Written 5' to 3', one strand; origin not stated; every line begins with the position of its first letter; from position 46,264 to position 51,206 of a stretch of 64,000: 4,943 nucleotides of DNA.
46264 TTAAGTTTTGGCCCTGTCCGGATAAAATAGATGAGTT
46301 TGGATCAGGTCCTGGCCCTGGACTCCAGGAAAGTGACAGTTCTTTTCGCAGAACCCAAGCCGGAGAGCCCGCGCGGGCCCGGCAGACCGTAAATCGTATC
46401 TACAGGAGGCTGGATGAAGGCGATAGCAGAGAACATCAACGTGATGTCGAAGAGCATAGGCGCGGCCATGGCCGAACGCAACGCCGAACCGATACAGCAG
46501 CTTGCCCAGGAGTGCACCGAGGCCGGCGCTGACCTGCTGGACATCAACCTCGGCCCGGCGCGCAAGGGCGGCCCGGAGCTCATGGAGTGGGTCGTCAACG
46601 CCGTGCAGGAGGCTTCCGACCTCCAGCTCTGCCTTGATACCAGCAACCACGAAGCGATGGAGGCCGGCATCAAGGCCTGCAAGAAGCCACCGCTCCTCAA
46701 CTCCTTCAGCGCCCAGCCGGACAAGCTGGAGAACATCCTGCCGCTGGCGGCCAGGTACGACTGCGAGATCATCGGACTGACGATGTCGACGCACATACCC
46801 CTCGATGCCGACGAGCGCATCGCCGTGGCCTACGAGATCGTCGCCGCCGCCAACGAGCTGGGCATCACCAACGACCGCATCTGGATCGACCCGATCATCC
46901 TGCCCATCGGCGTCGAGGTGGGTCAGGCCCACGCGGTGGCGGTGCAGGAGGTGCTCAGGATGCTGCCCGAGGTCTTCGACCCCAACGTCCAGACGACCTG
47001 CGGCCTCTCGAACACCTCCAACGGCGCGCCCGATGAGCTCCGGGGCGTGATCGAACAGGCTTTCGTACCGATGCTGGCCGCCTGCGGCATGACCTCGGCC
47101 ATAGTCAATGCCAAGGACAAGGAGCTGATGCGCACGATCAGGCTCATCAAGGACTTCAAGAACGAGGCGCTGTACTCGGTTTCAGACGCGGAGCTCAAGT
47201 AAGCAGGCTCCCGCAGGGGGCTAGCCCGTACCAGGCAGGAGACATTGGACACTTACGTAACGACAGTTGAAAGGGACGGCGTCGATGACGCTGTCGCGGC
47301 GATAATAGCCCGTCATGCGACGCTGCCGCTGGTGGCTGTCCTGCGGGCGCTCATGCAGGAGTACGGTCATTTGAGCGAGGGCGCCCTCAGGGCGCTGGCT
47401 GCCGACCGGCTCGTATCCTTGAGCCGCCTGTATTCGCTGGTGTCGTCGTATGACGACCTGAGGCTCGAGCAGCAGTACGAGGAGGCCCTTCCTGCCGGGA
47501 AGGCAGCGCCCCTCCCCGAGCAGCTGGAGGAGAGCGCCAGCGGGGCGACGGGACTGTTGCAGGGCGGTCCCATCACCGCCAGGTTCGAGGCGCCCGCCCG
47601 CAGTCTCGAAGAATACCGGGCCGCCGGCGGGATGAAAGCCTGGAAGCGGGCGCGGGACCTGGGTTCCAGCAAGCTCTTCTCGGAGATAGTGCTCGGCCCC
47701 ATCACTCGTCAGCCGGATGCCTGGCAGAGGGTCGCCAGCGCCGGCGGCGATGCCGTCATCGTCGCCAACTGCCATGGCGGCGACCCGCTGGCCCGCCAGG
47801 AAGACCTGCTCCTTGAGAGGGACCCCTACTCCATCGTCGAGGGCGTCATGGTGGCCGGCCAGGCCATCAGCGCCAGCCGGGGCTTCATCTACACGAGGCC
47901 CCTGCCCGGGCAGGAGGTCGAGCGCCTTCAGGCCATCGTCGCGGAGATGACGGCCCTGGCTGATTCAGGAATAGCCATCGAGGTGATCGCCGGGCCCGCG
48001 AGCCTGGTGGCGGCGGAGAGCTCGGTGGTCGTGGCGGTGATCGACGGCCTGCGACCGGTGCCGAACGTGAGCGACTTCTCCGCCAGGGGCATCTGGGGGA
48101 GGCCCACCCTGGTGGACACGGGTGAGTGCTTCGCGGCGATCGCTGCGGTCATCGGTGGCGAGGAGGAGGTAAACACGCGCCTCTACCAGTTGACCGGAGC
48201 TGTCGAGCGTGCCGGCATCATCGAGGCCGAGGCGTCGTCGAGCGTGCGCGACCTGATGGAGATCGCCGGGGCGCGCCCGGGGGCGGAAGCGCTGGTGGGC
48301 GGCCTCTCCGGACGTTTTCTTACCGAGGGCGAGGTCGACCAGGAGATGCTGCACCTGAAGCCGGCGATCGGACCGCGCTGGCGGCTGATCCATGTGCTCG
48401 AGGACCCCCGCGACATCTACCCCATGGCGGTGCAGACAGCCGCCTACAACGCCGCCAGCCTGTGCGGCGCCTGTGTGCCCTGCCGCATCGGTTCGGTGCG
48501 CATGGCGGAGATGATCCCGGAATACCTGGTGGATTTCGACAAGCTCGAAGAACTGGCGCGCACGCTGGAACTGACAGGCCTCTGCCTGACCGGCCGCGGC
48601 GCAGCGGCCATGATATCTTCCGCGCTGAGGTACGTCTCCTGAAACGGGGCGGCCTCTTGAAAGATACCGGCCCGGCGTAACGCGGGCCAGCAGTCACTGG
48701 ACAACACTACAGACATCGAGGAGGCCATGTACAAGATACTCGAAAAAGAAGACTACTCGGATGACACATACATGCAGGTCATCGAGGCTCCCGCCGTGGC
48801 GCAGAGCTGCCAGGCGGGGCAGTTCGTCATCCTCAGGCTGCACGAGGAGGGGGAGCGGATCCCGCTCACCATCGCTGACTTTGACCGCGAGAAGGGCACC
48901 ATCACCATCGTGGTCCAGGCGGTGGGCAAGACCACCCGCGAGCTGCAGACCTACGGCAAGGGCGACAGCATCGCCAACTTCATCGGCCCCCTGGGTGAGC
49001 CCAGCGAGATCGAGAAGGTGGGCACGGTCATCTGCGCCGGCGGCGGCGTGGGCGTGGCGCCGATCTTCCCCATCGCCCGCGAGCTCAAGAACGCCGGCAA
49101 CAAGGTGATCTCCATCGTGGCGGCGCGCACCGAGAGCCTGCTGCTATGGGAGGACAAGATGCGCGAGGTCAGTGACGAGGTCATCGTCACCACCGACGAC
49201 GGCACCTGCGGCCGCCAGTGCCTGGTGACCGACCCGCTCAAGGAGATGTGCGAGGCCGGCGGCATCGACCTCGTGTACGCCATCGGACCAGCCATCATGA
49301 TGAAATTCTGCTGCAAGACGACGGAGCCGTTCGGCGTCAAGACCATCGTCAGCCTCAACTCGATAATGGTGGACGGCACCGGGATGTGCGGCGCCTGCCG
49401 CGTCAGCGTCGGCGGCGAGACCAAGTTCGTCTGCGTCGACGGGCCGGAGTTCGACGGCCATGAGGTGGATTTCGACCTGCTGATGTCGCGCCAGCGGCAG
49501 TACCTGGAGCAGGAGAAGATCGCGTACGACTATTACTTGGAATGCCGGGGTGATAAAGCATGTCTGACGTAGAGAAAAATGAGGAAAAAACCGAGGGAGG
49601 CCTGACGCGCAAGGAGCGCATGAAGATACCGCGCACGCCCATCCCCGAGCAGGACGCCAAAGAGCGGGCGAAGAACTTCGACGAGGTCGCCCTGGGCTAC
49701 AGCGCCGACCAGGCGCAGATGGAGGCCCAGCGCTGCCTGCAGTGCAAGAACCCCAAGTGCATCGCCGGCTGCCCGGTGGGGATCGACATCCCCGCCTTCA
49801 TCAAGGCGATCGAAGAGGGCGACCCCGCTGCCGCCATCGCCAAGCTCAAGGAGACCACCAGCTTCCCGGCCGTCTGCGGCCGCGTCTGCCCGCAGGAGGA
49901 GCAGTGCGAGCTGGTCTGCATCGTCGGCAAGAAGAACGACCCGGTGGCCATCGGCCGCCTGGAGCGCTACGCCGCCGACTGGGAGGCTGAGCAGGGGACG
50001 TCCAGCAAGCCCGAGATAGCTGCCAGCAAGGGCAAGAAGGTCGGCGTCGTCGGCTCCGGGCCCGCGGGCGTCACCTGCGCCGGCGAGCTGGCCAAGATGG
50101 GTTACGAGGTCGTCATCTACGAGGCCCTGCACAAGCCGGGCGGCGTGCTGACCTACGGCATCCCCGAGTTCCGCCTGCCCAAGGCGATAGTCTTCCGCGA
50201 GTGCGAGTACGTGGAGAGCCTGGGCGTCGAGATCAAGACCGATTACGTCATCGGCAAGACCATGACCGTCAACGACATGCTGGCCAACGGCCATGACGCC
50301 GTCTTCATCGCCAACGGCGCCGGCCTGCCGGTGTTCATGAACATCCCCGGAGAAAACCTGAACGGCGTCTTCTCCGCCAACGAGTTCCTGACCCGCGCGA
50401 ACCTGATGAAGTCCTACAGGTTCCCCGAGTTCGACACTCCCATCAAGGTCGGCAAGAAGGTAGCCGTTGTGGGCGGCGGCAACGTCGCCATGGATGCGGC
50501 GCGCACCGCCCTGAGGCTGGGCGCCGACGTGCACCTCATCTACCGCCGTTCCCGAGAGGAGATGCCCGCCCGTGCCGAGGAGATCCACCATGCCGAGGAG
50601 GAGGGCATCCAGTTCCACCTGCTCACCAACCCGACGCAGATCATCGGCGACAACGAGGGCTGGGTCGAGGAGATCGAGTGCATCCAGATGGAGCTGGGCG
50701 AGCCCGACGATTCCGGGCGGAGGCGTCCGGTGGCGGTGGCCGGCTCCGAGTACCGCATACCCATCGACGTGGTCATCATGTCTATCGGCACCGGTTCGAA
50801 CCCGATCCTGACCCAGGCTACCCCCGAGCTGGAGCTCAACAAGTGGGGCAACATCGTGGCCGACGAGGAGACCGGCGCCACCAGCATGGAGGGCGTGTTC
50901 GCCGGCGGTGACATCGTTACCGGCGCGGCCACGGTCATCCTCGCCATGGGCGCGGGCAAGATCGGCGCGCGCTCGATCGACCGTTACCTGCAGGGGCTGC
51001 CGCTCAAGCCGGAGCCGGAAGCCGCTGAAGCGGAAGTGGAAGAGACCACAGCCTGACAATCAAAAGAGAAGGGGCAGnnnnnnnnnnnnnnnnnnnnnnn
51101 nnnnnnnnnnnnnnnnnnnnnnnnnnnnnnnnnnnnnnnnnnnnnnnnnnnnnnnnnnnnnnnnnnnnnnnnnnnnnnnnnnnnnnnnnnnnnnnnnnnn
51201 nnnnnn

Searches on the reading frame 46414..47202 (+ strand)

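Call 9: search_protein_families(library=pfam, proteins=[window:46414-47202:+])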
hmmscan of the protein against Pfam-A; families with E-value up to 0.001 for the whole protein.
window:46414-47202:+ (262 aa): 2 families
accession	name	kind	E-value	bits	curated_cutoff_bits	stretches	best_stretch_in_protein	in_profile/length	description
PF00809.28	Pterin_bind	-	2.8e-18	66.9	25.5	1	8-232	4-244/244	Pterin binding enzyme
PF03599.22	CdhD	-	4.2e-07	29.5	24.8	1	31-177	60-193/387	CO dehydrogenase/acetyl-CoA synthase delta subunit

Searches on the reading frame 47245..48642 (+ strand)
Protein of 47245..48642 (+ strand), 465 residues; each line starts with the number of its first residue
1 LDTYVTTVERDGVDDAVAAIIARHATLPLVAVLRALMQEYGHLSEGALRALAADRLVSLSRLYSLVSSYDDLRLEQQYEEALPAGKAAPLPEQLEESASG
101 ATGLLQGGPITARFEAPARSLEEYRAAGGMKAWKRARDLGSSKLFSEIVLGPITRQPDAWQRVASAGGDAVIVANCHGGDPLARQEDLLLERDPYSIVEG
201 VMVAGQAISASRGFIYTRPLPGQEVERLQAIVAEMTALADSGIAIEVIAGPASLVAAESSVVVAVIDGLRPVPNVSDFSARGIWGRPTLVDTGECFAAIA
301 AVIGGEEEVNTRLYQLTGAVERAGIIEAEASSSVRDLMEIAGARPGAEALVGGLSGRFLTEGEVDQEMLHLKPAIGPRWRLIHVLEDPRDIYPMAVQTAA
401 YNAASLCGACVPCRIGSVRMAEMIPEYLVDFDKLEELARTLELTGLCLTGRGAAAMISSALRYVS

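Call 9: search_protein_families(library=pfam, proteins=[window:47245-48642:+])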
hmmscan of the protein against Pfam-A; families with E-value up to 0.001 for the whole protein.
window:47245-48642:+ (465 aa): 2 families
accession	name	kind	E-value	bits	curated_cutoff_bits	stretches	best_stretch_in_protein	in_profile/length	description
PF01512.22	Complex1_51K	-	9.9e-12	45.4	31.2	1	169-282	28-136/150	Nuo51 FMN-binding domain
PF10589.14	NADH_4Fe-4S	-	5e-11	42.8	23.5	1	396-463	4-77/85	NADH-ubiquinone oxidoreductase-F iron-sulfur binding region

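Call 32: search_solved_structures(query=window:47245-48642:+, max_evalue=0.001)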
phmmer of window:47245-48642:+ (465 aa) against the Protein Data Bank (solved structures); distinct sequences matched with E-value up to 0.001: 61 (the best 60 are shown).
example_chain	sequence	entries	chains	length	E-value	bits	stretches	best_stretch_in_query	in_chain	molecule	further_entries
9n5u_B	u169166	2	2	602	1.7e-28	102.8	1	119-463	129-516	NfnB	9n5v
7t2r_B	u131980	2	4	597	9.2e-28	100.5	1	160-463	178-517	NiFe hydrogenase subunit B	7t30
7p5h_B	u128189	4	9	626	1.5e-26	96.5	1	160-462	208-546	Fe-hydrogenase, subunit beta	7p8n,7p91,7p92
7q4w_B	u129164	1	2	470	4e-26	95.1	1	165-463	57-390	Iron hydrogenase HydB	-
7q4v_B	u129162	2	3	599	1.6e-25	93.1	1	165-463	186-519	Iron hydrogenase HydB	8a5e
9bov_B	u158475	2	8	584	3.9e-25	91.8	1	159-464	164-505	NADH dehydrogenase (Quinone)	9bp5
8oh5_B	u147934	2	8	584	6.5e-25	91.1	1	120-463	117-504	NAD-reducing hydrogenase subunit HoxF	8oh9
6tg9_B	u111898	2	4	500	1.3e-24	90.1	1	120-463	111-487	Formate dehydrogenase subunit beta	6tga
9wxb_C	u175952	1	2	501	3.1e-24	88.8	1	120-463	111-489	Formate dehydrogenase beta subunit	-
6q9c_B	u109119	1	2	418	3.7e-22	82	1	118-459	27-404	NADH-quinone oxidoreductase subunit F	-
7q5y_C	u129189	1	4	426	3.9e-22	81.9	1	118-459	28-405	NADH-quinone oxidoreductase subunit F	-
9fe7_B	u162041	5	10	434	4.2e-22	81.8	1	118-459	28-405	NADH-quinone oxidoreductase subunit F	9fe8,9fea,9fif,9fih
6hl2_B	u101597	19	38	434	4.2e-22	81.8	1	118-459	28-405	NADH-quinone oxidoreductase subunit F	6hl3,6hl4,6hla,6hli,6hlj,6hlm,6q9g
9fdj_B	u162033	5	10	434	4.6e-22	81.7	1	118-459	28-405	NADH-quinone oxidoreductase subunit F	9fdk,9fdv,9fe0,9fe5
6q9k_B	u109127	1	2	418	9.5e-22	80.6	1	118-459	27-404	NADH-quinone oxidoreductase subunit F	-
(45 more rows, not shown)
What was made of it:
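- The NuoF-like ORF's best PDB relatives are 9n5u_B, HydB and StnB, at E = 1e-25 to 1e-28 (call 32).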

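Call 60: search_protein_families(library=ncbifam, proteins=[window:47245-48642:+], max_evalue=1e-10)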
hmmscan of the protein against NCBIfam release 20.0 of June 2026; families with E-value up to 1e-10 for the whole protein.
window:47245-48642:+ (465 aa): 3 families
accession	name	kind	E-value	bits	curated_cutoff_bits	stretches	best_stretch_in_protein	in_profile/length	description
TIGR01959.1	nuoF_fam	equivalog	1.2e-25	89.8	558.65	1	171-463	73-401/410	NADH-quinone oxidoreductase subunit NuoF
NF010120.0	PRK13596.1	equivalog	3.4e-17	62.1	389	1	169-459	77-404/433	NADH-quinone oxidoreductase subunit NuoF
NF008436.0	PRK11278.1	equivalog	5.9e-14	51.8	749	1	174-464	90-418/448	NADH-quinone oxidoreductase subunit NuoF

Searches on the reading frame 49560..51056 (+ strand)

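Call 9: search_protein_families(library=pfam, proteins=[window:49560-51056:+])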
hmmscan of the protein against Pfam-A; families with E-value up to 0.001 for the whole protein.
window:49560-51056:+ (498 aa): 15 families
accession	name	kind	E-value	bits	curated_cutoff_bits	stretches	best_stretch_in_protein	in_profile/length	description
PF14691.11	Fer4_20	-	7.4e-43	145.4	25.8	1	36-146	1-112/113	Dihydroprymidine dehydrogenase domain II, 4Fe-4S cluster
PF07992.20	Pyr_redox_2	-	6.4e-38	131.3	26.1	1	160-466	2-291/291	Pyridine nucleotide-disulphide oxidoreductase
PF00070.33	Pyr_redox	-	2.1e-15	57.4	22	1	300-373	1-78/82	Pyridine nucleotide-disulphide oxidoreductase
PF13738.12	Pyr_redox_3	-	2.5e-13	50.4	30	1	284-450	152-305/305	Pyridine nucleotide-disulphide oxidoreductase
PF13450.12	NAD_binding_8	-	3.7e-09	37.2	21.9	1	163-197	1-35/68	NAD(P)-binding Rossmann-like domain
PF12831.13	FAD_oxidored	-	1.1e-08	35.2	27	1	161-200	2-41/416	FAD dependent oxidoreductase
PF02826.25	2-Hacid_dh_C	-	1.7e-07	31.3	25.1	0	139-193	16-71/178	D-isomer specific 2-hydroxyacid dehydrogenase, NAD binding domain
PF01494.25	FAD_binding_3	-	2.7e-06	27.3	22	0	160-191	3-34/349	FAD binding domain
PF01262.27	AlaDh_PNT_C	-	3.4e-06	27.1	23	1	299-332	29-62/214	Alanine dehydrogenase/PNT, C-terminal domain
PF13241.12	NAD_binding_7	-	5.5e-06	27.3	22.1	1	298-348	7-54/104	Putative NAD(P)-binding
PF01134.28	GIDA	-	9.4e-06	25.4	22.1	0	160-190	1-29/391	Glucose inhibited division protein A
PF03486.20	HI0933_like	-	2.5e-05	24.3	50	0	160-194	2-36/244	HI0933-like protein Rossmann domain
PF02737.24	3HCDH_N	-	0.00041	20.7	22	0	160-189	1-30/180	3-hydroxyacyl-CoA dehydrogenase, NAD binding domain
PF01946.23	Thi4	-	0.00052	19.8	26.2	1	161-214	20-72/235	Thi4 family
PF01266.30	DAO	-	0.00058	19.9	27.9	0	161-194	2-35/353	FAD dependent oxidoreductase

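Call 60: search_protein_families(library=ncbifam, proteins=[window:49560-51056:+], max_evalue=1e-10)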
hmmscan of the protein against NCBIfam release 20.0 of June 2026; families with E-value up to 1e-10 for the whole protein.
window:49560-51056:+ (498 aa): 22 families
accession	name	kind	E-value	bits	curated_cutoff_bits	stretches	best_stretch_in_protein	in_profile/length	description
NF009414.0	PRK12778.1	equivalog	1.5e-220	734.3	1103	1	8-478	279-750/752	bifunctional dihydroorotate dehydrogenase B NAD binding subunit/NADPH-dependent glutamate synthase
TIGR01316.1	gltA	equivalog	1.1e-187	624.4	471.75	1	33-477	2-449/449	NADPH-dependent glutamate synthase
NF009413.0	PRK12775.1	equivalog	3.7e-172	574.6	1895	1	24-478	298-755/1006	putative trifunctional 2-polyprenylphenol hydroxylase/glutamate synthase subunit beta/ferritin domain-containing protein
NF009415.0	PRK12779.1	equivalog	2.5e-125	419.5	1519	1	67-475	210-624/944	putative bifunctional glutamate synthase subunit beta/2-polyprenylphenol hydroxylase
NF009454.0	PRK12814.1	equivalog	3.6e-121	405.6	916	1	66-486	103-509/657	putative NADPH-dependent glutamate synthase small subunit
NF009410.0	PRK12771.1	subfamily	4e-119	398.7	516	1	64-495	47-463/566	NAD(P)-binding protein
TIGR01318.1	gltD_gamma_fam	subfamily_domain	9.5e-110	367.3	482.95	1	24-478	7-466/467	glutamate synthase, small subunit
NF009408.0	PRK12769.1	equivalog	4.4e-102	342.3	1003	1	20-478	188-652/659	formate-dependent uric acid utilization protein AegA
NF010590.0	PRK13984.1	equivalog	2.8e-94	316.4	946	1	6-478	136-607/611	putative oxidoreductase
NF009451.0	PRK12809.1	equivalog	2.6e-90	303.5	1154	1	31-473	182-630/639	formate-dependent uric acid utilization protein YgfT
TIGR01317.1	GOGAT_sm_gam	subfamily_domain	8.8e-83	278.8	447.7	1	23-479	8-480/485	glutamate synthase small subunit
TIGR03315.1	Se_ygfK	equivalog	2e-81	273.8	835.3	1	61-473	441-835/1012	putative selenate reductase subunit YgfK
NF009409.0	PRK12770.1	subfamily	4.8e-76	256.2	343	1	153-479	13-352/360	putative glutamate synthase subunit beta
NF045663.1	diclust_near_Sec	equivalog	2.5e-47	161.5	530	1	55-253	8-198/759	pyridine nucleotide-disulfide oxidoreductase/dicluster-binding protein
TIGR01292.1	TRX_reduct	equivalog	1.5e-22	79.8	343.45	1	292-477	135-300/300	thioredoxin-disulfide reductase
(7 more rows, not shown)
